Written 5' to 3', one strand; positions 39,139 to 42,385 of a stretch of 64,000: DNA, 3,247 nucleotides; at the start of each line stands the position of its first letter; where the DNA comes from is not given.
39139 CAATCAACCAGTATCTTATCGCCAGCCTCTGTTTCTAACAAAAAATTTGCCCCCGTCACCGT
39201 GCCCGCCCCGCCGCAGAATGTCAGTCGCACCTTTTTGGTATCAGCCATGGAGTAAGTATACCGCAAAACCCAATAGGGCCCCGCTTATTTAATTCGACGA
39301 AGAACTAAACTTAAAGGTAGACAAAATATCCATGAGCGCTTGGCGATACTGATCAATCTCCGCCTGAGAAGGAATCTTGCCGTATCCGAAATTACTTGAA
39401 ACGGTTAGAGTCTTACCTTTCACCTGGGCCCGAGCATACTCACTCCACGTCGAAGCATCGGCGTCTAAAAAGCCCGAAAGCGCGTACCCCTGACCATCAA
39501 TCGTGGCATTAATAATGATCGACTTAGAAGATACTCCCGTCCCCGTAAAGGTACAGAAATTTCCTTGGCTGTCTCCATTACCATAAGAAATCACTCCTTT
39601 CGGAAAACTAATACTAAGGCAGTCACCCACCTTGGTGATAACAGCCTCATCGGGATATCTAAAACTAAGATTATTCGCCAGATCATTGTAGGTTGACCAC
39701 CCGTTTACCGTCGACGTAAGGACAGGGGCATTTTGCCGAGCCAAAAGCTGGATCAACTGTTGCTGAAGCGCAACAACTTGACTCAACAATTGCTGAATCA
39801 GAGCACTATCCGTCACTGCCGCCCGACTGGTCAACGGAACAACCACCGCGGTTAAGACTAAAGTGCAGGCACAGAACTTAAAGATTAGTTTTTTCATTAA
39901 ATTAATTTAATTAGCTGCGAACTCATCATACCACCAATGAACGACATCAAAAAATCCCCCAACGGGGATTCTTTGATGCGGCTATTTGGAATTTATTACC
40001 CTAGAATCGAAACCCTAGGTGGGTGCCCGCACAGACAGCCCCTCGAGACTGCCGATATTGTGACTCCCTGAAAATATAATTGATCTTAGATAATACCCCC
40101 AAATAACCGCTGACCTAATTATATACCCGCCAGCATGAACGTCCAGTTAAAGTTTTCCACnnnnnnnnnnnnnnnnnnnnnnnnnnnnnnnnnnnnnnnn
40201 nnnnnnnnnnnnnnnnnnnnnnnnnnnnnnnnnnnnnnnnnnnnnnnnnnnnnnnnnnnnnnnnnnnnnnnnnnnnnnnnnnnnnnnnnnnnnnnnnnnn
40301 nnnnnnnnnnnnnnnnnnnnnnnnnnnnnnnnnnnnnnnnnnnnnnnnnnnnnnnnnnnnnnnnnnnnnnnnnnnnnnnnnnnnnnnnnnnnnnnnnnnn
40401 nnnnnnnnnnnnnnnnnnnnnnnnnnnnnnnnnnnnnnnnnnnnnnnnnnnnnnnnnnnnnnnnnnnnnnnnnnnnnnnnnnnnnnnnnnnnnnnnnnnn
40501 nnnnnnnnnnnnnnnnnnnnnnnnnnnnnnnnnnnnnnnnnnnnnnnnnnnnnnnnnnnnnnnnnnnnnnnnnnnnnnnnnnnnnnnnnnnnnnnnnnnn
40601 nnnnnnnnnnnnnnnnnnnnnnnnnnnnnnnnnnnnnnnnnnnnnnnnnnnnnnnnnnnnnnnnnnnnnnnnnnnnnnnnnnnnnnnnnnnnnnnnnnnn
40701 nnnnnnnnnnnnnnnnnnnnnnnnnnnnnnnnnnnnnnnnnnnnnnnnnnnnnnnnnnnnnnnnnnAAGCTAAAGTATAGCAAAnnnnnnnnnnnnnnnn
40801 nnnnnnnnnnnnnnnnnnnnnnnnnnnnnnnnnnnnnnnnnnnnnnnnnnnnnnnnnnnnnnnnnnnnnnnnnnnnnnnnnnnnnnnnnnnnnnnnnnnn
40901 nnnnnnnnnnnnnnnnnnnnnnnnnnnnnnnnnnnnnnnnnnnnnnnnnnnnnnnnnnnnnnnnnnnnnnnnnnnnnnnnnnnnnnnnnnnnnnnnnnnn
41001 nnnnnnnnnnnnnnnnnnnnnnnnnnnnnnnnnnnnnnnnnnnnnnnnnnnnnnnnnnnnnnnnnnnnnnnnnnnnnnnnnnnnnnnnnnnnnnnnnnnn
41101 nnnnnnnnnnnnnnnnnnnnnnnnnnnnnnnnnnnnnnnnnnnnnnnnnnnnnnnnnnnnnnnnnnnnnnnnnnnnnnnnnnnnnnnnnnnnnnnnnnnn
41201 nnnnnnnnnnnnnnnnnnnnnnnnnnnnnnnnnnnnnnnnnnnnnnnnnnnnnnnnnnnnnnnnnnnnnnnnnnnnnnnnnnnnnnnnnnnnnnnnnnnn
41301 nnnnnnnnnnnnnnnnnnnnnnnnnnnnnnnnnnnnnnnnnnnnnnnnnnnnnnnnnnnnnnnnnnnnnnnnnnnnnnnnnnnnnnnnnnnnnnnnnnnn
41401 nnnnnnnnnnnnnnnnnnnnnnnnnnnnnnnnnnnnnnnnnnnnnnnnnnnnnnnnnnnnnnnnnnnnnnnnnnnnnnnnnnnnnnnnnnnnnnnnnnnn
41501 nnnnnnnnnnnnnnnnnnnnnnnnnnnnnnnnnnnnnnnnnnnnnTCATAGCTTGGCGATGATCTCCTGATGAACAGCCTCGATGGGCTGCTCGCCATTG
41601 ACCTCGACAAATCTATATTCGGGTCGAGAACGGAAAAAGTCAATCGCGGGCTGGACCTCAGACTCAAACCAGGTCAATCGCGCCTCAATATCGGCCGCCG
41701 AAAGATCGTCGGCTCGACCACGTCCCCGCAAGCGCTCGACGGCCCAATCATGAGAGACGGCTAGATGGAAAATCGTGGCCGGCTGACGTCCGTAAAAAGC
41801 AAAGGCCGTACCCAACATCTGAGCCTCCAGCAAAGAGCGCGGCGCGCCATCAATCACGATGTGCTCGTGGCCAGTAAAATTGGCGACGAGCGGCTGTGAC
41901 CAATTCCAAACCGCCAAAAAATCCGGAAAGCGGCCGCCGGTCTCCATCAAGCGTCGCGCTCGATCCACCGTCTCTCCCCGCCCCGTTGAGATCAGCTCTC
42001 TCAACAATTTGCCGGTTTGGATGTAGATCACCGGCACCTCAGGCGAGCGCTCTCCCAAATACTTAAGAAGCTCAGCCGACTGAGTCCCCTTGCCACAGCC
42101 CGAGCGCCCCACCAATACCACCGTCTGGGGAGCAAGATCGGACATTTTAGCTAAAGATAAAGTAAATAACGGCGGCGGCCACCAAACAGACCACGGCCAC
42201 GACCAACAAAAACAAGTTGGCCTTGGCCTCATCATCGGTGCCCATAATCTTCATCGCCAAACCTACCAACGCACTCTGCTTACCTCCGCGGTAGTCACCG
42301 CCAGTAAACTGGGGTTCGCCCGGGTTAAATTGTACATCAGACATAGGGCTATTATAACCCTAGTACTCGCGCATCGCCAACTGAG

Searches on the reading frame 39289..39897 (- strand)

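Call 19: search_protein_families(library=pfam, proteins=[window:39289-39897:-], max_evalue=0.1)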
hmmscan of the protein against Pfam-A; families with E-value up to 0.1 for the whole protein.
window:39289-39897:- (202 aa): 0 families

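Call 38: search_protein_families(library=ncbifam, proteins=[window:39289-39897:-], max_evalue=0.1)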
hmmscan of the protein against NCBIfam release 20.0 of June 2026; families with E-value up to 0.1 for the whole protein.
window:39289-39897:- (202 aa): 1 family
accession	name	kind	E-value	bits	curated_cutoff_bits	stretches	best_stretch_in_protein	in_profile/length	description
NF011925.1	PRK15396.1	subfamily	0.065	13.5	108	0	12-57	5-50/78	major outer membrane lipoprotein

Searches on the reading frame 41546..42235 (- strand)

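Call 19: search_protein_families(library=pfam, proteins=[window:41546-42235:-], max_evalue=0.1)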
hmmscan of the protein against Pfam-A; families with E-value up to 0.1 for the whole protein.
window:41546-42235:- (229 aa): 5 families
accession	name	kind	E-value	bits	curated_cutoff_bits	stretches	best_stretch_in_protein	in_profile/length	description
PF00406.28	ADK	-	2.1e-16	60.8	26.8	1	41-204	1-149/151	Adenylate kinase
PF13207.12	AAA_17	-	2e-07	31.8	27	1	42-177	1-130/136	AAA domain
PF02223.23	Thymidylate_kin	-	1.3e-05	25.4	27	1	147-225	114-185/185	Thymidylate kinase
PF13238.12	AAA_18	-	0.0019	19.1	29.4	1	39-185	1-124/128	AAA domain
PF13671.12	AAA_33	-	0.012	16.3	27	1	39-187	2-137/143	AAA domain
